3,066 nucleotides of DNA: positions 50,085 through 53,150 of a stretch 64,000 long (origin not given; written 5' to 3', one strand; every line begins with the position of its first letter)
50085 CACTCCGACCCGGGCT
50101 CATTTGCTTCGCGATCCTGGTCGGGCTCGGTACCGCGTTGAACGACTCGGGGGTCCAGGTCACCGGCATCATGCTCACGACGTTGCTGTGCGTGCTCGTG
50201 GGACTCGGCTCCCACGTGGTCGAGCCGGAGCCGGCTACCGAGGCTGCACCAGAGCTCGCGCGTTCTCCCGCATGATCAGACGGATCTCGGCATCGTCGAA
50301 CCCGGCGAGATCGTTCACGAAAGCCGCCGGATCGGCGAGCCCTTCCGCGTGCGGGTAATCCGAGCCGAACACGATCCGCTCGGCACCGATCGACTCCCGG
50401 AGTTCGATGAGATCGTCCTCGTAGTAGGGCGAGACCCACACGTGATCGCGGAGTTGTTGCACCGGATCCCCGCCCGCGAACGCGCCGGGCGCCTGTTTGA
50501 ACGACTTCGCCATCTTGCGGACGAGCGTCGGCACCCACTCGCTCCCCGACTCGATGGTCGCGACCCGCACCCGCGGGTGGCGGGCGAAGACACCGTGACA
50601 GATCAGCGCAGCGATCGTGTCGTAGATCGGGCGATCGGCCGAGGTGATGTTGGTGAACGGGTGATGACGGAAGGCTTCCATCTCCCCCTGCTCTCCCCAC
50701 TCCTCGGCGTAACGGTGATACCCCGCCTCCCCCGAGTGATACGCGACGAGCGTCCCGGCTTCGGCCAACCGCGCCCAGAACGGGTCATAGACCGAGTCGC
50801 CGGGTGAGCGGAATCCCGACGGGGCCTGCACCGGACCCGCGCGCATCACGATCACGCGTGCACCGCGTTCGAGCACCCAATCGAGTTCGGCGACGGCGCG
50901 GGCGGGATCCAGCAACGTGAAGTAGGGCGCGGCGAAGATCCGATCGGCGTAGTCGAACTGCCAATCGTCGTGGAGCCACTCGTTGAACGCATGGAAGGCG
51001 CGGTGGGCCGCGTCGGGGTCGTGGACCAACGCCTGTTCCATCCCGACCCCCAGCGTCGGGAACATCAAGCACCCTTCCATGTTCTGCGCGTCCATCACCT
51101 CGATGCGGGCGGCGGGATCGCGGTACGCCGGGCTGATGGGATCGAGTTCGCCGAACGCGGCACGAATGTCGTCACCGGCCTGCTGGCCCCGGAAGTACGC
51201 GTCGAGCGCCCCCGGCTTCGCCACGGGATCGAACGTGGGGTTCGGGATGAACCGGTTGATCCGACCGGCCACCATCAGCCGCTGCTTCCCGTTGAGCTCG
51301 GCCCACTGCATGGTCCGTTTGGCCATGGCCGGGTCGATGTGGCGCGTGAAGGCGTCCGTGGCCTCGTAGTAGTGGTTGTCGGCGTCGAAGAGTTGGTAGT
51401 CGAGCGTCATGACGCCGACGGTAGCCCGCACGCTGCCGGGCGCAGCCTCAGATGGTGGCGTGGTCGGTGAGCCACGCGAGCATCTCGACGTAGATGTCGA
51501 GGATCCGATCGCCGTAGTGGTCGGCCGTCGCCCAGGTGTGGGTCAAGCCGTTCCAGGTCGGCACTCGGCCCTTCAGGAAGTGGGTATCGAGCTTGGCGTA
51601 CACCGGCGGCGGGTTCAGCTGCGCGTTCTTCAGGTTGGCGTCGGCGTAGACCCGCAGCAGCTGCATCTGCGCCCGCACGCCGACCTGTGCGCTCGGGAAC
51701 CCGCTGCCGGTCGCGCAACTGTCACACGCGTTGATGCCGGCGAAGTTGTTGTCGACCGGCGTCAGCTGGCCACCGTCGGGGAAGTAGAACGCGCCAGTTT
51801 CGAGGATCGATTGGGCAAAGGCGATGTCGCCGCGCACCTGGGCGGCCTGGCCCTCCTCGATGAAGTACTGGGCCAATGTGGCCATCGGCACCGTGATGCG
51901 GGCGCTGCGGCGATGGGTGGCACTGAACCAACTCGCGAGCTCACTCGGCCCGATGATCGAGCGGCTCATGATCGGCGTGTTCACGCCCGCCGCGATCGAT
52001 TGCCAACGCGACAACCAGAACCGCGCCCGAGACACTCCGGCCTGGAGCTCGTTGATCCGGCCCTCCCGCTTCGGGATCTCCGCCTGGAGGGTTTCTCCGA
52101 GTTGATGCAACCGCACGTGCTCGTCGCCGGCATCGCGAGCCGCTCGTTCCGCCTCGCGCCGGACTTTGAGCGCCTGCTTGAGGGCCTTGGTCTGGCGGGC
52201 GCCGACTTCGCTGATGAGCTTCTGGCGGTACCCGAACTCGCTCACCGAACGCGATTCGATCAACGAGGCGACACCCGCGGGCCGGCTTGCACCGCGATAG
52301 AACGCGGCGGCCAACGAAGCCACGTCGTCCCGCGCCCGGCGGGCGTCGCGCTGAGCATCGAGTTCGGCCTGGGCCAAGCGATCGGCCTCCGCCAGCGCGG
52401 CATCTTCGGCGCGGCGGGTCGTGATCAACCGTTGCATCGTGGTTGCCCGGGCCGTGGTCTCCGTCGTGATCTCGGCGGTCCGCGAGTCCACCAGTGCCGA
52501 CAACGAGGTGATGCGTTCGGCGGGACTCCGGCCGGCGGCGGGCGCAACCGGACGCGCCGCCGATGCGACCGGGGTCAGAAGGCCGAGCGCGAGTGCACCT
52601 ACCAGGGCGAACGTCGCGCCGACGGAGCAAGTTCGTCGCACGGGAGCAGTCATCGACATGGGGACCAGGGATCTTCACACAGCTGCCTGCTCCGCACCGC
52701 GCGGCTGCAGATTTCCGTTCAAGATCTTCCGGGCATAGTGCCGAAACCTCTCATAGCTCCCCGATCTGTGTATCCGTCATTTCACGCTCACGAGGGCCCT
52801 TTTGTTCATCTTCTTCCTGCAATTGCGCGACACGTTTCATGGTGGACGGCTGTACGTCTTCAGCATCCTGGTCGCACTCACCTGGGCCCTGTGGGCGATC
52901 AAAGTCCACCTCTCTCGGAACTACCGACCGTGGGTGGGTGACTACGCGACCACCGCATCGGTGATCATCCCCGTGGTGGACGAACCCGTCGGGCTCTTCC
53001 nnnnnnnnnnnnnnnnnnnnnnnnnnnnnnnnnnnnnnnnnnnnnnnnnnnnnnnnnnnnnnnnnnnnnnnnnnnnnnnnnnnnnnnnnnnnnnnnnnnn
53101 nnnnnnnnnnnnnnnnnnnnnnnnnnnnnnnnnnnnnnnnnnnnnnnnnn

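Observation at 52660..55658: Hyaluronan-synthase-like GT2 overlapping a GH26-like/Excalibur hydrolase: candidate two-gene exopolysaccharide synthase-trimming module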

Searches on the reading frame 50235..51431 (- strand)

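Call 3: search_protein_families(library=pfam, proteins=[window:50235-51431:-], max_evalue=0.01)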
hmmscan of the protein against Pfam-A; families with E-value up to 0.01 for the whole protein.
window:50235-51431:- (398 aa): 1 family
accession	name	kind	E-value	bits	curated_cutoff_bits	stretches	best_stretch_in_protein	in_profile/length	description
PF04909.20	Amidohydro_2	-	1.5e-20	74.6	26.4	1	102-394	17-286/289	Amidohydrolase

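Call 62: search_protein_families(library=ncbifam, proteins=[window:50235-51431:-], max_evalue=0.001)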
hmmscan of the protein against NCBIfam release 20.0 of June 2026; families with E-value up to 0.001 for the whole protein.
window:50235-51431:- (398 aa): 0 families

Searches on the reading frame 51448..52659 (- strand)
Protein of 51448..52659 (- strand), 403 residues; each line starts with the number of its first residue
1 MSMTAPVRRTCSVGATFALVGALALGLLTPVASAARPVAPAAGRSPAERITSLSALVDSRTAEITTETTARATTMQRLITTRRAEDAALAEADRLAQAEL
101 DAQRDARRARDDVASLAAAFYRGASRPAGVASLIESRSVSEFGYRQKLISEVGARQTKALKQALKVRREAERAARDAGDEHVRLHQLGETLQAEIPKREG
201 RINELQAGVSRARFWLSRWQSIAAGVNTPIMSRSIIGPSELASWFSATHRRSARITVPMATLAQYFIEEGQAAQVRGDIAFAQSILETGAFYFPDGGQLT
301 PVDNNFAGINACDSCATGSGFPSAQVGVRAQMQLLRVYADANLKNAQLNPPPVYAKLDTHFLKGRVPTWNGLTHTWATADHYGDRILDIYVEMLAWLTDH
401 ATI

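Call 3: search_protein_families(library=pfam, proteins=[window:51448-52659:-], max_evalue=0.01)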
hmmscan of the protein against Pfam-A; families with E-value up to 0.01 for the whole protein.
window:51448-52659:- (403 aa): 1 family
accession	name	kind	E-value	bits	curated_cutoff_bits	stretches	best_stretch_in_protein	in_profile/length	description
PF01832.25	Glucosaminidase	-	5.4e-10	40.4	30.2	1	264-391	2-119/123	Mannosyl-glycoprotein endo-beta-N-acetylglucosaminidase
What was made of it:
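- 51448..52659 (-): Divergent neighbour: 403-aa secreted or anchored protein with a helical A/R/E-rich region and a C-terminal glucosaminidase domain. Link to the module is specific to the window's clade. Pfam PF01832 (call 3).
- Checked: The divergent gene 51448-52659(-) has a Glucosaminidase domain (40.4 bits, cutoff 30.2; call 3).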

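Call 4: search_protein_families(library=ncbifam, proteins=[window:51448-52659:-], max_evalue=0.01)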
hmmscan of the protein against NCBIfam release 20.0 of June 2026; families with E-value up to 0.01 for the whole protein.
window:51448-52659:- (403 aa): 1 family
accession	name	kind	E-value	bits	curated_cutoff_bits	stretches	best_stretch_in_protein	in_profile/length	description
NF050040.1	horm_taper_TftA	equivalog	3e-19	69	500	1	257-389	314-439/450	hormogonium tapered terminus morphoprotein TftA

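Call 61: search_solved_structures(query=window:51448-52659:-, max_evalue=1)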
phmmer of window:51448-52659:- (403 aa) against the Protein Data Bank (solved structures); distinct sequences matched with E-value up to 1: 1.
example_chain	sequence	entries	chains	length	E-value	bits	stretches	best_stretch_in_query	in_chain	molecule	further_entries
8eaw_a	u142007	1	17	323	0.15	14.4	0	50-90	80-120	Capsid protein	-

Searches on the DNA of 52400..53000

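Call 30: search_rna_families(source=window, start=52400, end=53000, threshold=evalue, max_evalue=1)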
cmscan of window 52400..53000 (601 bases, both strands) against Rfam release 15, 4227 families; matches with E-value up to 1: 0.
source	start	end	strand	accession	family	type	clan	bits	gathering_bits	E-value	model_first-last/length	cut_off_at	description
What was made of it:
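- Tried and rejected: Rfam scan of the 5' region found nothing (call 30).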
